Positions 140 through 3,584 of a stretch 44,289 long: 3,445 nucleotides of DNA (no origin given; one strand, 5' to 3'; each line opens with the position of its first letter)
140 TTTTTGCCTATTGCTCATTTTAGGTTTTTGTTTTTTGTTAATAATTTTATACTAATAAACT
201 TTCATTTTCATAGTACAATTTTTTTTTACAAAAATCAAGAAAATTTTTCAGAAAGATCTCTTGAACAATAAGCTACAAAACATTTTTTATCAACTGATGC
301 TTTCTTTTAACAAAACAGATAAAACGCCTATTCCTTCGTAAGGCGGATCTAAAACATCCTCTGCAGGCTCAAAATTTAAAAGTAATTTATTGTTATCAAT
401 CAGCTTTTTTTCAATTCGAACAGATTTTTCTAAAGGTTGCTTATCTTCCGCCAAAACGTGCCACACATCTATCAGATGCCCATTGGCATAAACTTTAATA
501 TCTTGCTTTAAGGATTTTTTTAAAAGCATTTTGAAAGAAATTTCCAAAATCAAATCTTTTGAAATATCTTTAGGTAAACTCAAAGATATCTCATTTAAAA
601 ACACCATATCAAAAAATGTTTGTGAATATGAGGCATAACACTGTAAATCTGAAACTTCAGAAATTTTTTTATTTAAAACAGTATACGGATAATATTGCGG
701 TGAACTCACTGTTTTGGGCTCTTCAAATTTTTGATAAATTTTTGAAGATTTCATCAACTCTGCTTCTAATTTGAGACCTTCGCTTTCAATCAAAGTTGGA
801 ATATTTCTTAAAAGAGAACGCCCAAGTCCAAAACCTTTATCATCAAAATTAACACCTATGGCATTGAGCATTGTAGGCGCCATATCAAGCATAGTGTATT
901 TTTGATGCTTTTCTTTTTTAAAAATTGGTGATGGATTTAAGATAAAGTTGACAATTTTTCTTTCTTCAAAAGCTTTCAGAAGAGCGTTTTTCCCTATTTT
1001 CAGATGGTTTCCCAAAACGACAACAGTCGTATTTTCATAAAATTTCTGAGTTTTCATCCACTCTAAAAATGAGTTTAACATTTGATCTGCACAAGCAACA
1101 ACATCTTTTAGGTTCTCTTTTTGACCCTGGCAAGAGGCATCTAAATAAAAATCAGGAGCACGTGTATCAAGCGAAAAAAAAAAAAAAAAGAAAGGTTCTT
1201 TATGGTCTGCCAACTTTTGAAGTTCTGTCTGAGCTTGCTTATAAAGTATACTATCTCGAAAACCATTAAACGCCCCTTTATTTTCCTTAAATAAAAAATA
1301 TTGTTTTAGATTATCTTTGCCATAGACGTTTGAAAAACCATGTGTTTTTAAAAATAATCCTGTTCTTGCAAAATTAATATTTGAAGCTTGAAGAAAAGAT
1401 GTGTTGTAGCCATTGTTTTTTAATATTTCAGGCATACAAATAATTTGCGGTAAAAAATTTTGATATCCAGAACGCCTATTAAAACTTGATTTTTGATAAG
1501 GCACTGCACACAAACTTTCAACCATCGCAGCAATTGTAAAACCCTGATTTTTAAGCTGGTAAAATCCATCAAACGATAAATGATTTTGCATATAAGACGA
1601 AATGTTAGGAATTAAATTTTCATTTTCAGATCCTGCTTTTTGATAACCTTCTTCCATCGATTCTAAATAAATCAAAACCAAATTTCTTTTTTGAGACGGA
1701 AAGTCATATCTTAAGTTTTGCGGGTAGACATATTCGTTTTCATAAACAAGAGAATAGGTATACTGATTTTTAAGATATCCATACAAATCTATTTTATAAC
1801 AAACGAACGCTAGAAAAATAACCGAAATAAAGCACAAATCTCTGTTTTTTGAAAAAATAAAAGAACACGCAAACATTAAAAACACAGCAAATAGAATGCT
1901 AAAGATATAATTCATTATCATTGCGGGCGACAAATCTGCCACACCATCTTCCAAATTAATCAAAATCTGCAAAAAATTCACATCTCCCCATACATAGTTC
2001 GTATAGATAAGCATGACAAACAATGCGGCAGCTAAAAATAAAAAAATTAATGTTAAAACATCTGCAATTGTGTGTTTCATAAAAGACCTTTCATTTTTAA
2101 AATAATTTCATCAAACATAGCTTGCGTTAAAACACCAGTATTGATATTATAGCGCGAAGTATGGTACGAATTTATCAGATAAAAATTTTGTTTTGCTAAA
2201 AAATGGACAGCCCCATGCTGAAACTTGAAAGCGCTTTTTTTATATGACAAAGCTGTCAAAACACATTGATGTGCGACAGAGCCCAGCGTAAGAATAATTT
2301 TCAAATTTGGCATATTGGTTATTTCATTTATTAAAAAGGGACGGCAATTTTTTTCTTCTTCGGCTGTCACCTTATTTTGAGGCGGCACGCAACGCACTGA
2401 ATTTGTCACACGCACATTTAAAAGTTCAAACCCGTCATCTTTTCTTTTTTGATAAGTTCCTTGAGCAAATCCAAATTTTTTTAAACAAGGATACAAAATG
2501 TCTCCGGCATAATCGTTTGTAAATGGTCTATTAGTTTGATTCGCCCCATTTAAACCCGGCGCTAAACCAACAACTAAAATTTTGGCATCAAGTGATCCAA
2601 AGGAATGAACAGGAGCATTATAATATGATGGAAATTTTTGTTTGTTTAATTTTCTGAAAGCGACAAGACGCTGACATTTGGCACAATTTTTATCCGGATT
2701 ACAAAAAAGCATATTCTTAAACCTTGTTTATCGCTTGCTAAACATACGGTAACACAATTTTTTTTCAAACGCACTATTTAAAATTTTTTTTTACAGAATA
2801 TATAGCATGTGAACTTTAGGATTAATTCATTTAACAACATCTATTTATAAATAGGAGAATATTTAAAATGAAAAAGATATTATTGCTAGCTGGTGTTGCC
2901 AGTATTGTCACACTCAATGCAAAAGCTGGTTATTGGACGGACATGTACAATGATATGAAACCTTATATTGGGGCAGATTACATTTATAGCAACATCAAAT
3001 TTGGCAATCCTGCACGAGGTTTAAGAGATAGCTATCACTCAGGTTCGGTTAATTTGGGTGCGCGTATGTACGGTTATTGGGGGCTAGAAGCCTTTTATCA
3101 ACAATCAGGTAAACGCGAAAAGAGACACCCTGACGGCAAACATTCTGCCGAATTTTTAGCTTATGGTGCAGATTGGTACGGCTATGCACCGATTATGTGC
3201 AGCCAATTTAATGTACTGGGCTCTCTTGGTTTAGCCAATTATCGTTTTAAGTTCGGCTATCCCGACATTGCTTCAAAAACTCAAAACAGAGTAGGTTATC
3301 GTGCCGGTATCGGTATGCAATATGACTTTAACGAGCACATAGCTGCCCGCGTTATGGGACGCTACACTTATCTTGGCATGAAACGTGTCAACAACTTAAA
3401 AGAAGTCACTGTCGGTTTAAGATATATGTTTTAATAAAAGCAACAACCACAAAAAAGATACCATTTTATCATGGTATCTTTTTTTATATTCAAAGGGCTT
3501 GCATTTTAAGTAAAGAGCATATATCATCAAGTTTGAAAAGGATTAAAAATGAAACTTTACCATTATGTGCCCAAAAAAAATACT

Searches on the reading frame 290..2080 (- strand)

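Call 58: search_protein_families(library=pfam, proteins=[window:290-2080:-], max_evalue=0.0001)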
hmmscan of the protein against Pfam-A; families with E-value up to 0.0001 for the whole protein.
window:290-2080:- (596 aa): 1 family
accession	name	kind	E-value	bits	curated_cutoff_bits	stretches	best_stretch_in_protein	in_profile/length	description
PF00884.28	Sulfatase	-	2.1e-23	83.5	25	1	132-410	1-301/301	Sulfatase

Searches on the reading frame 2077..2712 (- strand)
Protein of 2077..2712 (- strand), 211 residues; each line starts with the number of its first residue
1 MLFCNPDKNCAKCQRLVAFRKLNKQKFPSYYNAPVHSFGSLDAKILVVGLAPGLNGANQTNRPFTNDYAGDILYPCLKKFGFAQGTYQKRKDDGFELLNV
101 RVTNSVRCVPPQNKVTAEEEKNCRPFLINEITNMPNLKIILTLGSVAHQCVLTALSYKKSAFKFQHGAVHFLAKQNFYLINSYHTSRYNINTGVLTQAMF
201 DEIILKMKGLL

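Call 58: search_protein_families(library=pfam, proteins=[window:2077-2712:-], max_evalue=0.0001)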
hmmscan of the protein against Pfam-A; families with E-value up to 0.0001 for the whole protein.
window:2077-2712:- (211 aa): 1 family
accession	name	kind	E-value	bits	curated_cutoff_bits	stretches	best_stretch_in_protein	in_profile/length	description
PF03167.25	UDG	-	1.1e-24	87.6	24.3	1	37-206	2-139/141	Uracil DNA glycosylase superfamily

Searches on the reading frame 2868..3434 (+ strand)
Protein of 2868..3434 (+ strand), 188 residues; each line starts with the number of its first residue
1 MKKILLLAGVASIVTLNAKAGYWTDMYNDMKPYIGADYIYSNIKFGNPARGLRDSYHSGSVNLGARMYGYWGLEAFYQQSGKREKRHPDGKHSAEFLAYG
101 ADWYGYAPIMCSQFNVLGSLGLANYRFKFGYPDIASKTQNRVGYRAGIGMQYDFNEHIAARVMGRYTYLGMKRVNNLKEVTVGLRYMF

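Call 58: search_protein_families(library=pfam, proteins=[window:2868-3434:+], max_evalue=0.0001)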
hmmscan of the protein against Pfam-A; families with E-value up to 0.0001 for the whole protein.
window:2868-3434:+ (188 aa): 2 families
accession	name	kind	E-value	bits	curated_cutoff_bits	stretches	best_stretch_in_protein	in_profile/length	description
PF13505.12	OMP_b-brl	-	1.5e-14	55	28.7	1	10-188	5-175/175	Outer membrane protein beta-barrel domain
PF02462.21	Opacity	-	5.9e-06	26.8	21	0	124-188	60-126/126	Opacity family porin protein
